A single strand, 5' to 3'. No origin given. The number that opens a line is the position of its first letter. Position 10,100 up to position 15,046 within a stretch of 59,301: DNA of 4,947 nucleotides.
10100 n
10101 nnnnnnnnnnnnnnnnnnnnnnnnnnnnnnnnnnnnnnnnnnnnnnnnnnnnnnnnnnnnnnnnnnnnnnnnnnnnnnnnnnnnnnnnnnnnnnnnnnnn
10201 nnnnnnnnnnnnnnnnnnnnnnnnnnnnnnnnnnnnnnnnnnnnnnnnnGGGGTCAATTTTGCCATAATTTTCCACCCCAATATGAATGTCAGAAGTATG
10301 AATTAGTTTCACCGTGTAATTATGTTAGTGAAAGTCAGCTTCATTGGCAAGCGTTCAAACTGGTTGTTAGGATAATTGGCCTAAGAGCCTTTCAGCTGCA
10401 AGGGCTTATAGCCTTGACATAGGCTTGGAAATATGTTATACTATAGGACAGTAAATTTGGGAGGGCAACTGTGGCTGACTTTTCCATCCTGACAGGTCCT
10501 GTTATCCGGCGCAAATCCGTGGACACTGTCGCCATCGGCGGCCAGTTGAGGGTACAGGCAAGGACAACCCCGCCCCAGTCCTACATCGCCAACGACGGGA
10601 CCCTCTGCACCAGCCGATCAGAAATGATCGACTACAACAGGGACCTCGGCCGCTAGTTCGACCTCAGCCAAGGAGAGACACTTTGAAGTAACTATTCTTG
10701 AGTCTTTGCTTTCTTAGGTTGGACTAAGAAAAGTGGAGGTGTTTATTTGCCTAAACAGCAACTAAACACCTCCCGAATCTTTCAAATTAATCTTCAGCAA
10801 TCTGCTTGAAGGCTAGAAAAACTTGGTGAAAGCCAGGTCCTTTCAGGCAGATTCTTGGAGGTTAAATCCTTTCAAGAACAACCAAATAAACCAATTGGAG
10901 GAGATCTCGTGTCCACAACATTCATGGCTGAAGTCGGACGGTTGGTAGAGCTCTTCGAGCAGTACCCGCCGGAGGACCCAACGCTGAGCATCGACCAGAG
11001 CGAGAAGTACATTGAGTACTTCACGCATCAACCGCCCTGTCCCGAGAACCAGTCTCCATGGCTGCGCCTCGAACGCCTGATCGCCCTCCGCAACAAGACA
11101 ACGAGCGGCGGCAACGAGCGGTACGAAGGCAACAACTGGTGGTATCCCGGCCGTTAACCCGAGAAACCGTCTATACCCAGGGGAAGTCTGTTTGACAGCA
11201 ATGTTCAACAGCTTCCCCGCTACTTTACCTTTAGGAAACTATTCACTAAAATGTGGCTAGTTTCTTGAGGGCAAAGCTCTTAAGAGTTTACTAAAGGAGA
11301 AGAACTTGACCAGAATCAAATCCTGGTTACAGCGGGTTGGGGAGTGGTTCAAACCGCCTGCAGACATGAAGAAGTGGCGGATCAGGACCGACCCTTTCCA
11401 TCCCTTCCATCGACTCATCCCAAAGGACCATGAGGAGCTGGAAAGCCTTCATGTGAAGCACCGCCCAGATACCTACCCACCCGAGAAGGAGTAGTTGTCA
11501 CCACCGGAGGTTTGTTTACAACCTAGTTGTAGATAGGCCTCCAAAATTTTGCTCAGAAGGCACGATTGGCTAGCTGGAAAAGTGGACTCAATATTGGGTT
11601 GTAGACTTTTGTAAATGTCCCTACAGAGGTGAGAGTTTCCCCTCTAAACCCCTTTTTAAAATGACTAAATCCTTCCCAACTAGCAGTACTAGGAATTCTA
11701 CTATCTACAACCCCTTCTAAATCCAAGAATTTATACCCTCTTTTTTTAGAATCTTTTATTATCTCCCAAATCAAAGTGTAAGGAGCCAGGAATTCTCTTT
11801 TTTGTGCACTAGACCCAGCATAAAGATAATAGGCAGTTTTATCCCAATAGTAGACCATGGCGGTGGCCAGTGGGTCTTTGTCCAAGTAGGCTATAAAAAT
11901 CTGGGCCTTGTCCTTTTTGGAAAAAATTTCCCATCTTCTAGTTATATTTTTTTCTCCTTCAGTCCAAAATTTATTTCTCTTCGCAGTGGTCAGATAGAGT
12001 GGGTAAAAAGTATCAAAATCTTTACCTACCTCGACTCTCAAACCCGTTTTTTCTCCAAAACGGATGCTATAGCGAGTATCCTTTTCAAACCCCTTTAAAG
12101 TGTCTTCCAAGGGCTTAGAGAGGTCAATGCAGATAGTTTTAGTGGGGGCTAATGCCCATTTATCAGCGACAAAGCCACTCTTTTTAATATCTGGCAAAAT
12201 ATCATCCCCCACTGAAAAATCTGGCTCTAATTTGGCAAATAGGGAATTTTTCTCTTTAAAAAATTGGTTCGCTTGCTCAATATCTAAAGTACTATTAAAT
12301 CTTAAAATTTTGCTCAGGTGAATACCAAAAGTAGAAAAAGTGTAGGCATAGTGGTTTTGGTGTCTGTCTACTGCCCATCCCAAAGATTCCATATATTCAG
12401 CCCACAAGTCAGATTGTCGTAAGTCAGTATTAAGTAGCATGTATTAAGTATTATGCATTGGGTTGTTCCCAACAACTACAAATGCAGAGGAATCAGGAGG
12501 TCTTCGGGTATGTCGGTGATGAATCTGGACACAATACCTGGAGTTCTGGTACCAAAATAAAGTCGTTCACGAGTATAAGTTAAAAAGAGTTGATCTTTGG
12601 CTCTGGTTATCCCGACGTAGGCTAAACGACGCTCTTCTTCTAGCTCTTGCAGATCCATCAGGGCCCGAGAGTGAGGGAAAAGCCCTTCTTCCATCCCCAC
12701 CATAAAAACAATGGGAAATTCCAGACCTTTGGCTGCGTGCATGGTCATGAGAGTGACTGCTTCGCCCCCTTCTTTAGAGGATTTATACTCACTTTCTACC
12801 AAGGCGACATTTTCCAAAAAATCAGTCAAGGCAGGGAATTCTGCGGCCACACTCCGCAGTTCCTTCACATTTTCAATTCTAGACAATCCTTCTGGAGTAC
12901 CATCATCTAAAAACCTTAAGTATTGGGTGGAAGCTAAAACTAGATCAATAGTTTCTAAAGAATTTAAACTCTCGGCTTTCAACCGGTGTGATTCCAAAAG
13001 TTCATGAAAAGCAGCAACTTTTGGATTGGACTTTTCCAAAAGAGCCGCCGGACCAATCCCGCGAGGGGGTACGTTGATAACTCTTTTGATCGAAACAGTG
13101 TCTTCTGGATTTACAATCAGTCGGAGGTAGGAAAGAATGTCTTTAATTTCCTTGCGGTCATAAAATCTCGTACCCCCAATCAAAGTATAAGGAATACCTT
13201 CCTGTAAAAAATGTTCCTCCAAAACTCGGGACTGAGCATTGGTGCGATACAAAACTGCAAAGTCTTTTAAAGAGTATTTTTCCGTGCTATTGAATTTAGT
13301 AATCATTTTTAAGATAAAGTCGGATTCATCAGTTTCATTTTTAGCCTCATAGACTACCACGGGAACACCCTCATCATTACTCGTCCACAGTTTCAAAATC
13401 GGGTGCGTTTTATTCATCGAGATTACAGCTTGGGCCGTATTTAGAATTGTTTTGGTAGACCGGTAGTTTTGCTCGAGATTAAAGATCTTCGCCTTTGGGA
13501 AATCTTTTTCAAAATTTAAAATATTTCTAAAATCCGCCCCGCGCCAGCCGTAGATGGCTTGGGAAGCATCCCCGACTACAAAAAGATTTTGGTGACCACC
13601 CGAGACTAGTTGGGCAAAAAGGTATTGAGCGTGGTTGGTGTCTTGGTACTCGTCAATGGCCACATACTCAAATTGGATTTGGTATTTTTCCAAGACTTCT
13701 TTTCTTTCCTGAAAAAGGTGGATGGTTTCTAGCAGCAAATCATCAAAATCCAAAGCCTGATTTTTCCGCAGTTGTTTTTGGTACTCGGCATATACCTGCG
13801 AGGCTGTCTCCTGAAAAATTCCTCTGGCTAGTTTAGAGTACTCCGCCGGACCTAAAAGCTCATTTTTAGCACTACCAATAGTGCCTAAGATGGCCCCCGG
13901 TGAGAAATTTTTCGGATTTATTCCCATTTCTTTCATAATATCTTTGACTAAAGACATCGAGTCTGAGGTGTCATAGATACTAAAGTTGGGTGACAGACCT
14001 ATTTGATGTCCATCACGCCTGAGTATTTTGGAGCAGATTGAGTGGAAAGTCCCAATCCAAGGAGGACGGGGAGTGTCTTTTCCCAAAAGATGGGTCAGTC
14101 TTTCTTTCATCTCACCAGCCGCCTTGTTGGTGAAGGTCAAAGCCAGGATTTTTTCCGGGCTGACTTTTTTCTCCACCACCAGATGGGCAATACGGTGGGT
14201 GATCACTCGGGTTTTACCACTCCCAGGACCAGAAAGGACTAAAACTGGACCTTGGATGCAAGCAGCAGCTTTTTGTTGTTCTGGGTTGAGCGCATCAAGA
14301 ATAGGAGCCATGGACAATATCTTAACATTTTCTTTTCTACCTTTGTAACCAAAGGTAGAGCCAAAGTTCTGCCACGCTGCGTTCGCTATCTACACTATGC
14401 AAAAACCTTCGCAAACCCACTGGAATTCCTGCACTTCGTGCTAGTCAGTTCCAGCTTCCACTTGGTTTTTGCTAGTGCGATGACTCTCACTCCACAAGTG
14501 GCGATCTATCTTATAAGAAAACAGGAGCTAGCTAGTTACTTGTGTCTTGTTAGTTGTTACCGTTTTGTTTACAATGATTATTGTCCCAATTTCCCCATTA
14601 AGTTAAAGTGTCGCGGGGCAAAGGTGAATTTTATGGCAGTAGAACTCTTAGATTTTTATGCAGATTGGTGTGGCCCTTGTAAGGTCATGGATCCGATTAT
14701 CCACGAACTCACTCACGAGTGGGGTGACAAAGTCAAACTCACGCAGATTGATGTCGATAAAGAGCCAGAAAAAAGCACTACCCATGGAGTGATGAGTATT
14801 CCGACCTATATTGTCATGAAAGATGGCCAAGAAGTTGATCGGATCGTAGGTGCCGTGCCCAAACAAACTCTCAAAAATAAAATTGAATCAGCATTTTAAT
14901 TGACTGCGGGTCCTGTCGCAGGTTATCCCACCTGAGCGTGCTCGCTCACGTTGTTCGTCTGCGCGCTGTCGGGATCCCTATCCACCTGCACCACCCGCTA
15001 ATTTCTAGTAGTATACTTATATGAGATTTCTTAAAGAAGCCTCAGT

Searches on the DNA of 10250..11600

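Call 88: search_rna_families(source=window, start=10250, end=11600, threshold=evalue, max_evalue=0.1)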
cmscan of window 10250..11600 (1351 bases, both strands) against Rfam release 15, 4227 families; matches with E-value up to 0.1: 0.
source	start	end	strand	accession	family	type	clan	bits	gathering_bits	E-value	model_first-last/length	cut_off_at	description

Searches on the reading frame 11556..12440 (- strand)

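Call 69: search_protein_families(library=pfam, proteins=[window:11556-12440:-], max_evalue=0.01)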
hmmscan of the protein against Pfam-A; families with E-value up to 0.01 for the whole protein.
window:11556-12440:- (295 aa): 2 families
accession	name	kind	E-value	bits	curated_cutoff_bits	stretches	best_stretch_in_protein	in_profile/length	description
PF02388.22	FemAB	-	5e-25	88.6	24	2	190-292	307-405/406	FemAB family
PF13480.13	Acetyltransf_6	-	1.5e-09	38.6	22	1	120-241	5-134/143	Acetyltransferase (GNAT) domain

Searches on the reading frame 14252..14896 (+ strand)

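Call 69: search_protein_families(library=pfam, proteins=[window:14252-14896:+], max_evalue=0.01)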
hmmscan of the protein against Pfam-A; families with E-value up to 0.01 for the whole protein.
window:14252-14896:+ (215 aa): 6 families
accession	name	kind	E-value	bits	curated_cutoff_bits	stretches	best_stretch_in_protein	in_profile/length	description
PF00085.26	Thioredoxin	-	3.2e-23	82.1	23.5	1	132-212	22-102/103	Thioredoxin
PF13098.12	Thioredoxin_2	-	2.7e-07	31.3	27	1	132-209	9-102/104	Thioredoxin-like domain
PF14595.12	Thioredoxin_9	-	7.8e-05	23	25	1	131-205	44-120/129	Thioredoxin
PF13905.12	Thioredoxin_8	-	0.0021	18.8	27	0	132-174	5-49/94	Thioredoxin-like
PF07689.18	KaiB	-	0.0021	18.2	27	1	149-209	17-77/82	KaiB domain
PF13899.12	Thioredoxin_7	-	0.0053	17.3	27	0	132-189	21-81/83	Thioredoxin-like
